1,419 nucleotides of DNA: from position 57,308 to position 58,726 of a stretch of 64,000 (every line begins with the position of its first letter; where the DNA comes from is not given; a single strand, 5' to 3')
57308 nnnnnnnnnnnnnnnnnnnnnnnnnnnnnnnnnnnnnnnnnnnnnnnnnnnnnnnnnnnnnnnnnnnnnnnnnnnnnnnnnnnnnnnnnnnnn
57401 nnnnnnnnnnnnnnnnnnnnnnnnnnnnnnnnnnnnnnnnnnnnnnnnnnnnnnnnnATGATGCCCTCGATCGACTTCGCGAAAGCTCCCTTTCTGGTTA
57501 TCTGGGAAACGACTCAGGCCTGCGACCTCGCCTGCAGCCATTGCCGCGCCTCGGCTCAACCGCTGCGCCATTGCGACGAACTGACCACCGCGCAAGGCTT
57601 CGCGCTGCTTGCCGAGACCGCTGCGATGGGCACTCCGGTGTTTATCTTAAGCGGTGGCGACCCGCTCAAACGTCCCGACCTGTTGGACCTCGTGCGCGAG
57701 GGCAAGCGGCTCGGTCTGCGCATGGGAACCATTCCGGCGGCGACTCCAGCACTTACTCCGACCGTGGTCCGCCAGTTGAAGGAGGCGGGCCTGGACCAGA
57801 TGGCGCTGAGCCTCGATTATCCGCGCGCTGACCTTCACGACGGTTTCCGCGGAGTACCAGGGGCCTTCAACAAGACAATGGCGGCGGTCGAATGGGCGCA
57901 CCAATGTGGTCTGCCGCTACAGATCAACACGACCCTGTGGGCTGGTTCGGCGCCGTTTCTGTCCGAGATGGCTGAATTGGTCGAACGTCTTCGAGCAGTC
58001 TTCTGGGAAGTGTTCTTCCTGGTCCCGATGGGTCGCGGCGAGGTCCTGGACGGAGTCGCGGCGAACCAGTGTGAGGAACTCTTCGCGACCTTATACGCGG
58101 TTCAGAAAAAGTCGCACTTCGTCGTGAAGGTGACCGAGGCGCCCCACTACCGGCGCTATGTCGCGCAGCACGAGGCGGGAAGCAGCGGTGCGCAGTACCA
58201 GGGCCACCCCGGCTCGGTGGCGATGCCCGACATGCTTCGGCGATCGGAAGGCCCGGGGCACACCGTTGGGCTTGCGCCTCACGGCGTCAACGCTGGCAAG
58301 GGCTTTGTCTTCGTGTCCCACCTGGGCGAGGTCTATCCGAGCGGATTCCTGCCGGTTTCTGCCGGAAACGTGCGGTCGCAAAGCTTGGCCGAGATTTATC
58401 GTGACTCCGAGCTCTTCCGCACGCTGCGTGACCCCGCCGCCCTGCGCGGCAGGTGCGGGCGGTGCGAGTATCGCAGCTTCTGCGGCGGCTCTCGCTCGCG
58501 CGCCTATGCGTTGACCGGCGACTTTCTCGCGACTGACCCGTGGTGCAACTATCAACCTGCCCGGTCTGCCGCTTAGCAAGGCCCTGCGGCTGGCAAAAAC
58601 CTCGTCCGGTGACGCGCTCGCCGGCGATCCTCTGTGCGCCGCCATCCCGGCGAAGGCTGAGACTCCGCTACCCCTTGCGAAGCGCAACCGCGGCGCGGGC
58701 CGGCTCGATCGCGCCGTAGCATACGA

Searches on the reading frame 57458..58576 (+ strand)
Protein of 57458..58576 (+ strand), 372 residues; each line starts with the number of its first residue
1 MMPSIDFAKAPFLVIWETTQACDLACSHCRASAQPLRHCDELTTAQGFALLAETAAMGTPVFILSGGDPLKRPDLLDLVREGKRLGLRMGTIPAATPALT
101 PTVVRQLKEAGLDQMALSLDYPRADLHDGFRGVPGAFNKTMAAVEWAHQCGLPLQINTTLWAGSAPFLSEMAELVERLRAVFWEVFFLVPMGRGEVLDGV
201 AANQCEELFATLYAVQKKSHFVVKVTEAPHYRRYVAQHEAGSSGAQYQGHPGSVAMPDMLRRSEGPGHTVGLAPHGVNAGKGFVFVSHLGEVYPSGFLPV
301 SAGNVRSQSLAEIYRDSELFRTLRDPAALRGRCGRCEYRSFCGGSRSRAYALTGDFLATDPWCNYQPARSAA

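Call 5: search_protein_families(library=pfam, proteins=[window:57458-58576:+], max_evalue=0.001)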
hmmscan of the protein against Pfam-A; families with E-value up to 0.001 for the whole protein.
window:57458-58576:+ (372 aa): 2 families
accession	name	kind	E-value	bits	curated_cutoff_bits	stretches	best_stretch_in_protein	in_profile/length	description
PF04055.27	Radical_SAM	-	2.3e-17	64.1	29.5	1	17-160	2-150/166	Radical SAM superfamily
PF13186.11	SPASM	-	2.6e-05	24.8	21.5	1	280-336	4-66/67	Iron-sulfur cluster-binding domain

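Call 40: search_protein_families(library=ncbifam, proteins=[window:57458-58576:+], max_evalue=0.01)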
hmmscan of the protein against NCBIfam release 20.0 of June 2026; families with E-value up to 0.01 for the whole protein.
window:57458-58576:+ (372 aa): 47 families (the best 25 are shown)
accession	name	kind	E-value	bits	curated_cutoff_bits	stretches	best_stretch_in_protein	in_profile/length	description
TIGR04053.2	TIGR04053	equivalog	6.1e-137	456.8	395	1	6-367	2-366/366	TIGR04053 family radical SAM/SPASM domain-containing protein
TIGR04545.1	rSAM_ahbD_hemeb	equivalog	4.3e-95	319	500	1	13-367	1-339/339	heme b synthase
TIGR04055.1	rSAM_NirJ2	equivalog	1.7e-63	215.2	500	2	13-238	1-226/326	putative heme d1 biosynthesis radical SAM protein NirJ2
TIGR04051.1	rSAM_NirJ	equivalog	1.8e-43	148.9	515.45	2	13-196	3-184/354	heme d1 biosynthesis radical SAM protein NirJ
TIGR04546.1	rSAM_ahbC_deAc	equivalog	1.1e-42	146.2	650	2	9-196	37-221/390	12,18-didecarboxysiroheme deacetylase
TIGR04347.1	pseudo_SAM_Halo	equivalog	2e-41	142.6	525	2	13-179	39-203/390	TIGR04347 family pseudo-SAM/SPASM protein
TIGR04054.1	rSAM_NirJ1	equivalog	2.2e-39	135.2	650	2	13-196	37-218/387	putative heme d1 biosynthesis radical SAM protein NirJ1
TIGR02109.1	PQQ_syn_pqqE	equivalog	1.6e-36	126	381.35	2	9-185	4-179/358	pyrroloquinoline quinone biosynthesis protein PqqE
TIGR03913.1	rad_SAM_trio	equivalog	3.4e-33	114.8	591.75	2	10-193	17-197/477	GDL motif peptide-associated radical SAM/SPASM maturase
TIGR04303.1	GeoRSP_rSAM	equivalog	1.5e-31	110.2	400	2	9-160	2-149/325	GeoRSP system radical SAM/SPASM protein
NF045574.1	sacti_mat_StsB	exception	1.5e-30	106.5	625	2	14-194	98-275/466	StsB family radical SAM/SPASM domain sactipeptide maturase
NF050035.1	rSAM_WgK_link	exception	2.2e-29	102.6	650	2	6-224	3-221/367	radical SAM/SPASM peptide maturase WgkB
TIGR03962.1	mycofact_rSAM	equivalog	3.8e-28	98.7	265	2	9-212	9-212/339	mycofactocin radical SAM maturase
TIGR04103.1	rSAM_nif11_3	equivalog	5.1e-26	91.2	725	1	14-365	7-344/412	nif11-class peptide radical SAM maturase 3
TIGR04340.1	rSAM_ACGX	hypoth_equivalog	1.1e-23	84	400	2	13-173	4-167/341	radical SAM/SPASM domain protein, ACGX system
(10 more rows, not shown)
